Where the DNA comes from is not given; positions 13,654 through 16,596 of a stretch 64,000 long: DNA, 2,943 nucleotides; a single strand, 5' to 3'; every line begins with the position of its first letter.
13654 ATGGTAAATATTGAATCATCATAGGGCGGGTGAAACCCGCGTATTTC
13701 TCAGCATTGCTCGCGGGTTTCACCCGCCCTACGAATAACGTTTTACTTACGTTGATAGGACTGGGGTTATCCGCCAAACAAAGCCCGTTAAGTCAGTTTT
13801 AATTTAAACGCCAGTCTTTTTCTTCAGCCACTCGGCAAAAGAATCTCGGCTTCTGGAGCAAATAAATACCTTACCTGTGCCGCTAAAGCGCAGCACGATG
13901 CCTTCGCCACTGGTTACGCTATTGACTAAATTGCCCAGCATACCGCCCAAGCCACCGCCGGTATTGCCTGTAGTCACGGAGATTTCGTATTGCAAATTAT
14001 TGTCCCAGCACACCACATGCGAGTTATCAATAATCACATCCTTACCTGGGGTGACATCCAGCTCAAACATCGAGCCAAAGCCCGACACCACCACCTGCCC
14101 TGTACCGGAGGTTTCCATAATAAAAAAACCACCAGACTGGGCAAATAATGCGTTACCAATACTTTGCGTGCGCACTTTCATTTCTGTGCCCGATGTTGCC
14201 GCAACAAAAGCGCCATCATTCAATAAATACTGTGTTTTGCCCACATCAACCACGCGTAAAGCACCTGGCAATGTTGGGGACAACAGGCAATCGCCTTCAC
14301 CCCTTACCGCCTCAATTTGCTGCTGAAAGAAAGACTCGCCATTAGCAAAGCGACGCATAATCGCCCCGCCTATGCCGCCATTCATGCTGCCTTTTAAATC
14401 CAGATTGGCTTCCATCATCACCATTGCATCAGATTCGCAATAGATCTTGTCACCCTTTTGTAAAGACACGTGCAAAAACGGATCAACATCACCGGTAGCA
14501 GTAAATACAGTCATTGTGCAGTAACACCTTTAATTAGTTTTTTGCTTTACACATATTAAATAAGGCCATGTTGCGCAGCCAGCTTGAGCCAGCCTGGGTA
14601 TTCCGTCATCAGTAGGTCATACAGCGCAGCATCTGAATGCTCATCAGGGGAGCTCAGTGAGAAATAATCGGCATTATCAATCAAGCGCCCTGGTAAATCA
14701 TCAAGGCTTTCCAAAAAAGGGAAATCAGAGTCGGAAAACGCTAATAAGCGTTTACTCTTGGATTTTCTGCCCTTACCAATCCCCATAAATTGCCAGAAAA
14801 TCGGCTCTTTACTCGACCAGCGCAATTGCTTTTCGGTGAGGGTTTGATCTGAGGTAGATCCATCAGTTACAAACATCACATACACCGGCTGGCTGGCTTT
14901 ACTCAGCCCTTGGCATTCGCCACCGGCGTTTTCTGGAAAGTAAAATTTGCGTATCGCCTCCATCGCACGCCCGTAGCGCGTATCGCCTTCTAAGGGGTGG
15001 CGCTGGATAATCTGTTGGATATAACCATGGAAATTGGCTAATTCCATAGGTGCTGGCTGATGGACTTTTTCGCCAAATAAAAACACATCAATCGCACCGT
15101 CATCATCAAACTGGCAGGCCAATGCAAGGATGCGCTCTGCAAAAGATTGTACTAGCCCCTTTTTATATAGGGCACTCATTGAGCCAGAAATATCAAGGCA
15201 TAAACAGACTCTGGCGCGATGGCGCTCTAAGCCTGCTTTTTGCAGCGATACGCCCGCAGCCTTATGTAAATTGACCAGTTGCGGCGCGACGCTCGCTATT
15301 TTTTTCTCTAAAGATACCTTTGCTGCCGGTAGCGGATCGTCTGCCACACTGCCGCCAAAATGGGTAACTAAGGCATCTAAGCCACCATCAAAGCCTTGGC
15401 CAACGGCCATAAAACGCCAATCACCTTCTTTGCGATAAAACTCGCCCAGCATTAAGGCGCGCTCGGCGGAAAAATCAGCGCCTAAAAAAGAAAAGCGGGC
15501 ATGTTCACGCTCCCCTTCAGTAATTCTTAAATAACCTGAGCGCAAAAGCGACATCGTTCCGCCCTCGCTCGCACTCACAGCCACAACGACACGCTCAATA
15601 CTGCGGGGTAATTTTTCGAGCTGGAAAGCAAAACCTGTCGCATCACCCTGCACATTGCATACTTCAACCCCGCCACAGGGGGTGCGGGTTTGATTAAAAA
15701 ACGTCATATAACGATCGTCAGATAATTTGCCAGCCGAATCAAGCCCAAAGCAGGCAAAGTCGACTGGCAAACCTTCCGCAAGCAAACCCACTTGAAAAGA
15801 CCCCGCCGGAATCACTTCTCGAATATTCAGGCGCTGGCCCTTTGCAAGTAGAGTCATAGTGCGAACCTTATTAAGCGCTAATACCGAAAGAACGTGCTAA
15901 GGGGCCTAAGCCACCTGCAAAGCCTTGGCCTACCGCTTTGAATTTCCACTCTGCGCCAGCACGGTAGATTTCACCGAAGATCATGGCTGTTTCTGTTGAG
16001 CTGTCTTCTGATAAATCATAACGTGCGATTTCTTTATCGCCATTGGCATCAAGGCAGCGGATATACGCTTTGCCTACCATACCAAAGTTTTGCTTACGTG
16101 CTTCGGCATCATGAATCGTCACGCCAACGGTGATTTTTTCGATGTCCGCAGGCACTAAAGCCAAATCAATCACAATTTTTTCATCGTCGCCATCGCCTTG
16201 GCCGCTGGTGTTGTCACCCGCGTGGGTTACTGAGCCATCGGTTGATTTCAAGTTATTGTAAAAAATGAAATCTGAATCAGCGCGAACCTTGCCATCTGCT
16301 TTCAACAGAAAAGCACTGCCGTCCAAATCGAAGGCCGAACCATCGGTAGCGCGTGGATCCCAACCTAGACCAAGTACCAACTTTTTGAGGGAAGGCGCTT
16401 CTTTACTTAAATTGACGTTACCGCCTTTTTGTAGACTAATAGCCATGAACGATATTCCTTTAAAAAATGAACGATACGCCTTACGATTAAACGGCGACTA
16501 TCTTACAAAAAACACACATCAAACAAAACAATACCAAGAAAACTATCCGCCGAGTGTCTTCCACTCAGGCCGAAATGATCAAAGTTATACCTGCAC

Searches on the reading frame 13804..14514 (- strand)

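Call 4: search_protein_families(library=pfam, proteins=[window:13804-14514:-], max_evalue=0.01)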
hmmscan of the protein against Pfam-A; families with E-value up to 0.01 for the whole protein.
window:13804-14514:- (236 aa): 1 family
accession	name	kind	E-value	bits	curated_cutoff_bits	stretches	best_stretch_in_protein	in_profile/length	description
PF01987.23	AIM24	-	2.4e-56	191.1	25.7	1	7-221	4-205/205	Mitochondrial biogenesis AIM24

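Call 5: search_protein_families(library=padloc, proteins=[window:13804-14514:-], max_evalue=0.01)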
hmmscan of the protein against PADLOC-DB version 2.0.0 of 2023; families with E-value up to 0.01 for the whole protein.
window:13804-14514:- (236 aa): 0 families

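Call 6: search_protein_families(library=ncbifam, proteins=[window:13804-14514:-], max_evalue=0.001)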
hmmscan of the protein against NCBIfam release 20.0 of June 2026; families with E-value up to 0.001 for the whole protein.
window:13804-14514:- (236 aa): 1 family
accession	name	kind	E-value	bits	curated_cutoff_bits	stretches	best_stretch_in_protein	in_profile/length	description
TIGR00266.1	TIGR00266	hypoth_equivalog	3.4e-40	138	96.6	1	13-232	13-216/222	TIGR00266 family protein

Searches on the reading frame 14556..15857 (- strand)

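Call 4: search_protein_families(library=pfam, proteins=[window:14556-15857:-], max_evalue=0.01)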
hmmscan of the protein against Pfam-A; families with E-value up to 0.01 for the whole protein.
window:14556-15857:- (433 aa): 5 families
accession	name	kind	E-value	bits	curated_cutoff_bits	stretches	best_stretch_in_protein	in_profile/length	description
PF10138.15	vWA-TerF-like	-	9.9e-54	183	29.4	1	214-432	1-199/200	vWA found in TerF C terminus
PF02342.23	TerD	-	7e-30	104.3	25.3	1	29-167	38-187/187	TerD domain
PF13519.12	VWA_2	-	2.1e-05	25.5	27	1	218-333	2-106/107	von Willebrand factor type A domain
PF00092.34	VWA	-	0.00044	20.9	23.8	1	217-342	2-122/174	von Willebrand factor type A domain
PF05762.20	VWA_CoxE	-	0.0044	16.9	26.4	1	211-304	53-141/222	VWA domain containing CoxE-like protein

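Call 5: search_protein_families(library=padloc, proteins=[window:14556-15857:-], max_evalue=0.01)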
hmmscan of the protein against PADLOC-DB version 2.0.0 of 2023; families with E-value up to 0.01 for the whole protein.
window:14556-15857:- (433 aa): 0 families

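Call 6: search_protein_families(library=ncbifam, proteins=[window:14556-15857:-], max_evalue=0.001)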
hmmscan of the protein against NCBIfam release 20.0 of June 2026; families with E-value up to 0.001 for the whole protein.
window:14556-15857:- (433 aa): 0 families

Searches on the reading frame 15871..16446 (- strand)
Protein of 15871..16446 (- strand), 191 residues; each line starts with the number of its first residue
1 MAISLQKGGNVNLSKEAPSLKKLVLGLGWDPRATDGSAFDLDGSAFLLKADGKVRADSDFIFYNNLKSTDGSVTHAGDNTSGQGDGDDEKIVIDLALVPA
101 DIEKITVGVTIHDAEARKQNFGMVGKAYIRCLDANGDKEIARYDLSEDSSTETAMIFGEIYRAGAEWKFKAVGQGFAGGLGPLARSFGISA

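Call 4: search_protein_families(library=pfam, proteins=[window:15871-16446:-], max_evalue=0.01)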
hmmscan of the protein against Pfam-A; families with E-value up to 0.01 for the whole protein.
window:15871-16446:- (191 aa): 1 family
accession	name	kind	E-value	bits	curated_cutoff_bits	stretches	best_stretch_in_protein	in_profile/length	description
PF02342.23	TerD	-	4.4e-83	277.8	25.3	1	1-187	1-187/187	TerD domain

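Call 5: search_protein_families(library=padloc, proteins=[window:15871-16446:-], max_evalue=0.01)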
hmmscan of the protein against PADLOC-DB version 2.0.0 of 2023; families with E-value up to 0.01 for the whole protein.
window:15871-16446:- (191 aa): 0 families

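Call 6: search_protein_families(library=ncbifam, proteins=[window:15871-16446:-], max_evalue=0.001)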
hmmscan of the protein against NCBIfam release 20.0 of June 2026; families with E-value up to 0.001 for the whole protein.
window:15871-16446:- (191 aa): 0 families
